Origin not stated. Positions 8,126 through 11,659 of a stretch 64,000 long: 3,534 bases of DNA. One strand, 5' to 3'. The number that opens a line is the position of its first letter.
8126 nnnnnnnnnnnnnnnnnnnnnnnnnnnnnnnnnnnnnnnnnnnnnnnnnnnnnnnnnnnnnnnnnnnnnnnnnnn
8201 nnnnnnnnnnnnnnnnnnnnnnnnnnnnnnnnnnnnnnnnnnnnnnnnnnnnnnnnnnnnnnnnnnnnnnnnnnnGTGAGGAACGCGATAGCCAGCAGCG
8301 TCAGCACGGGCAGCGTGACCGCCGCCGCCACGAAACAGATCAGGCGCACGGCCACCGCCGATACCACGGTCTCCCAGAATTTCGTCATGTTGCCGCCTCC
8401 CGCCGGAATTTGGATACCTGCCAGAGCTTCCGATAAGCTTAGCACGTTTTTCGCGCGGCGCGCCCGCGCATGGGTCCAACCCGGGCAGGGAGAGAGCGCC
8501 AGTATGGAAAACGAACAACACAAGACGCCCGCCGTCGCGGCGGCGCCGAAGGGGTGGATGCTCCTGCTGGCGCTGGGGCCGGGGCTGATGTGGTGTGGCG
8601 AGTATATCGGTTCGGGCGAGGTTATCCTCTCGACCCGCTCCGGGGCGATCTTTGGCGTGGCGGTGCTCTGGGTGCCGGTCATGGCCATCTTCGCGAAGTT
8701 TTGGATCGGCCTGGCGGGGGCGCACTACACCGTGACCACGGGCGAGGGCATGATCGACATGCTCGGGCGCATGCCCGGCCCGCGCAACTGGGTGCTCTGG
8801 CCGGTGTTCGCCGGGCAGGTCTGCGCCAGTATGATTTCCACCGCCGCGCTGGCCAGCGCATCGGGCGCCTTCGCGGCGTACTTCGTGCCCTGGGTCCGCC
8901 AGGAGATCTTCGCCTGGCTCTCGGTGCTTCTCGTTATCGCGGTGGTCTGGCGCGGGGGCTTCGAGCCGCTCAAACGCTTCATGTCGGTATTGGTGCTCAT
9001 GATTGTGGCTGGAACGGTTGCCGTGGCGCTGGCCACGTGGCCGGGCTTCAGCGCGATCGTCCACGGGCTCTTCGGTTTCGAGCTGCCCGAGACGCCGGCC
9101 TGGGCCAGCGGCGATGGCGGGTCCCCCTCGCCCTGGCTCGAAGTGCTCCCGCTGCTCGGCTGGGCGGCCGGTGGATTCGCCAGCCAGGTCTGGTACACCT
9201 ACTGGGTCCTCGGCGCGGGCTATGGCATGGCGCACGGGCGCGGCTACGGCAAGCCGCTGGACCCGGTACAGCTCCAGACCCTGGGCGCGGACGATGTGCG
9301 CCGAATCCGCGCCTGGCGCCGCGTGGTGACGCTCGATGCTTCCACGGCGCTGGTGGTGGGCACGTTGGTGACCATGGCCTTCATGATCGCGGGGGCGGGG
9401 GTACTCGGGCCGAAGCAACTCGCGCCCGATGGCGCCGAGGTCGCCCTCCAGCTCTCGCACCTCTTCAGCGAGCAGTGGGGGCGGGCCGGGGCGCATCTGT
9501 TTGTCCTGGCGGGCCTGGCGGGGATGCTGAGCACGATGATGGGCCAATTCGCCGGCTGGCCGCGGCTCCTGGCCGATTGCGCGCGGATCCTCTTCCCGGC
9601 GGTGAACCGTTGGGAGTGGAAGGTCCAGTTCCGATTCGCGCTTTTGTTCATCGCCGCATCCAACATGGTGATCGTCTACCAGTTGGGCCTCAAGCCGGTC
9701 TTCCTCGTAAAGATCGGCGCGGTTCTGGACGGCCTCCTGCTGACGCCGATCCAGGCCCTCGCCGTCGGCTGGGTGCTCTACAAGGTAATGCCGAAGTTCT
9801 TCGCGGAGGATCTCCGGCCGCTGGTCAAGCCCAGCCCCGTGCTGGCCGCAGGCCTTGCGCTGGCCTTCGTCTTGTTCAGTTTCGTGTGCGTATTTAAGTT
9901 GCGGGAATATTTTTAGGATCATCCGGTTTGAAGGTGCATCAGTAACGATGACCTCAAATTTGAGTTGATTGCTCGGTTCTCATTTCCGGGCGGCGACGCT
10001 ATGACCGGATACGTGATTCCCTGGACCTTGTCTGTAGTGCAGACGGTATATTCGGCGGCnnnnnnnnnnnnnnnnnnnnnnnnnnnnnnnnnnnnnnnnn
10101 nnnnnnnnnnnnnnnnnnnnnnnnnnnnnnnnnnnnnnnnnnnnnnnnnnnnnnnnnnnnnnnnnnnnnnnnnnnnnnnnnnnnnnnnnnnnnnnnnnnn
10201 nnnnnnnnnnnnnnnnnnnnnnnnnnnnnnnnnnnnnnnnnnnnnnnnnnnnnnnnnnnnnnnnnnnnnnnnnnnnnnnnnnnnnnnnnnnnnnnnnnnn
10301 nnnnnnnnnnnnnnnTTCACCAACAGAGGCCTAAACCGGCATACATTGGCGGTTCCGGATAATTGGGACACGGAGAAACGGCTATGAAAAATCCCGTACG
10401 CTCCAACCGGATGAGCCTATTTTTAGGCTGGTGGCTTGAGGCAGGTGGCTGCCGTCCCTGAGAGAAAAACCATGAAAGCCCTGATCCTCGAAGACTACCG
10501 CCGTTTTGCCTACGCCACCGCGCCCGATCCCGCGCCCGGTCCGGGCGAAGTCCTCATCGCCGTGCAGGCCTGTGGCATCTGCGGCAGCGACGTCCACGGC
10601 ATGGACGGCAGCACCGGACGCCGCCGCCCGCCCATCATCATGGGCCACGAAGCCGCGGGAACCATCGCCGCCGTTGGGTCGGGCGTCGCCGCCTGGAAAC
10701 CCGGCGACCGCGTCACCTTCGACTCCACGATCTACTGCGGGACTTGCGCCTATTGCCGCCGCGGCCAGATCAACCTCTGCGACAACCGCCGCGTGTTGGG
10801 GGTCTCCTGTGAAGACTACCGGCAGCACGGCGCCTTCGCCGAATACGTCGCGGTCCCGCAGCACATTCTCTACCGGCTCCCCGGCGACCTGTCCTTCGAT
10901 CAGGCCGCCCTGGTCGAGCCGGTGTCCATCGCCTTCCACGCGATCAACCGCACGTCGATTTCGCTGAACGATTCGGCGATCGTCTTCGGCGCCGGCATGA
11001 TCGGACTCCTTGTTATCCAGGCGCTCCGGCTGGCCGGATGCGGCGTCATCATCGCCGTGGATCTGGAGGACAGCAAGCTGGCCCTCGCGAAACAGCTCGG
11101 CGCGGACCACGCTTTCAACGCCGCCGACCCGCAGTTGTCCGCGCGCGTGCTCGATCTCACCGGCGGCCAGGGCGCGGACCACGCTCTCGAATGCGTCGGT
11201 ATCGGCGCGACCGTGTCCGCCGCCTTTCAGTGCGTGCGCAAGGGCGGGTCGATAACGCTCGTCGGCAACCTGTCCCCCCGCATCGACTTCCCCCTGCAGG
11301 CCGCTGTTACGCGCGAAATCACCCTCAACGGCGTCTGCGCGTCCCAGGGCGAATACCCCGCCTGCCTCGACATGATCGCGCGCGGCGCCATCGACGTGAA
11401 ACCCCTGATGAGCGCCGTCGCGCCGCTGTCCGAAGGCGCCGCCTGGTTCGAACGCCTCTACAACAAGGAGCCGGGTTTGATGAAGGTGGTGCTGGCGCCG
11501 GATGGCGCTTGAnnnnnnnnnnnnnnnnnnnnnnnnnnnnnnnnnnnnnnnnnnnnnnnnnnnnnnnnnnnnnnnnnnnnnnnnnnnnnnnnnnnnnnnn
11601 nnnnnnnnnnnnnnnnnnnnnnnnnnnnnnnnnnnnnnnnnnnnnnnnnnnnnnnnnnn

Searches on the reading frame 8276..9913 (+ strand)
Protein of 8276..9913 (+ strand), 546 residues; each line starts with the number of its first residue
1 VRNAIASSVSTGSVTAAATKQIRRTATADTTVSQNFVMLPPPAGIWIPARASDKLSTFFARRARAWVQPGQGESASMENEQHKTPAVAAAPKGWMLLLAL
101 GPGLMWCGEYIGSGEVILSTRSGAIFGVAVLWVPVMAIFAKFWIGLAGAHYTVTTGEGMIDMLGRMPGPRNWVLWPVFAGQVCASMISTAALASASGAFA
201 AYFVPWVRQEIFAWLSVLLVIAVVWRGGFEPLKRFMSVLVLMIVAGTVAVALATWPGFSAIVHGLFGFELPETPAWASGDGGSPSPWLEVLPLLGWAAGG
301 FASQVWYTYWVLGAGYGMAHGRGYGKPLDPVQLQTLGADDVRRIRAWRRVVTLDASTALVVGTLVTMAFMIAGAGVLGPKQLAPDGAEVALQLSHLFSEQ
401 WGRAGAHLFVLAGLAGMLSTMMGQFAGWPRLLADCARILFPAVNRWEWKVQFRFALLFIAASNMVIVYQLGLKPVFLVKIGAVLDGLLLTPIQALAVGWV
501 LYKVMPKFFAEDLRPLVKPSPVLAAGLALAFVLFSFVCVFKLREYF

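Call 9: search_protein_families(library=pfam, proteins=[window:8276-9913:+])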
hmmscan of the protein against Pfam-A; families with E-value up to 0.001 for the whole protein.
window:8276-9913:+ (546 aa): 1 family
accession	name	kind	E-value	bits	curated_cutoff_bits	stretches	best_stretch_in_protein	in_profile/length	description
PF01566.24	Nramp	-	6.4e-11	42.3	29.8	1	121-271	6-155/357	Natural resistance-associated macrophage protein-like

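Call 57: search_protein_families(library=pfam, proteins=[window:8504-9913:+], max_evalue=0.01)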
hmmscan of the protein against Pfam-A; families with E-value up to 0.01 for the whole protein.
window:8504-9913:+ (470 aa): 1 family
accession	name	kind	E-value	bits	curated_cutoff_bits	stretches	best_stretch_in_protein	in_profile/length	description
PF01566.24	Nramp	-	3.9e-11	43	29.8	2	45-196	6-156/357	Natural resistance-associated macrophage protein-like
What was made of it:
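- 8504..9916 (+): Nramp-like transporter. The likely start is ATG 8504, preceded by GGGAGAG. Pfam Nramp, E = 4e-11 (call 57).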

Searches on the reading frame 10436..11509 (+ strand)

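Call 9: search_protein_families(library=pfam, proteins=[window:10436-11509:+])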
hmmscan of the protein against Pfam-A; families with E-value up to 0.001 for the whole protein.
window:10436-11509:+ (358 aa): 4 families
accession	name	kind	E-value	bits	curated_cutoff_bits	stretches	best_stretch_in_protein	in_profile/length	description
PF08240.17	ADH_N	-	1.6e-33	115.5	23.5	1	35-149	1-103/104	Alcohol dehydrogenase GroES-like domain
PF00107.32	ADH_zinc_N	-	1.2e-32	113.1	31.8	1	189-315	2-128/129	Zinc-binding dehydrogenase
PF16912.11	Glu_dehyd_C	-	4.2e-09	36.6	34.9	1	156-297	3-150/211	Glucose dehydrogenase C-terminus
PF13602.12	ADH_zinc_N_2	-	2.3e-07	32.2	27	1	221-339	1-121/134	Zinc-binding dehydrogenase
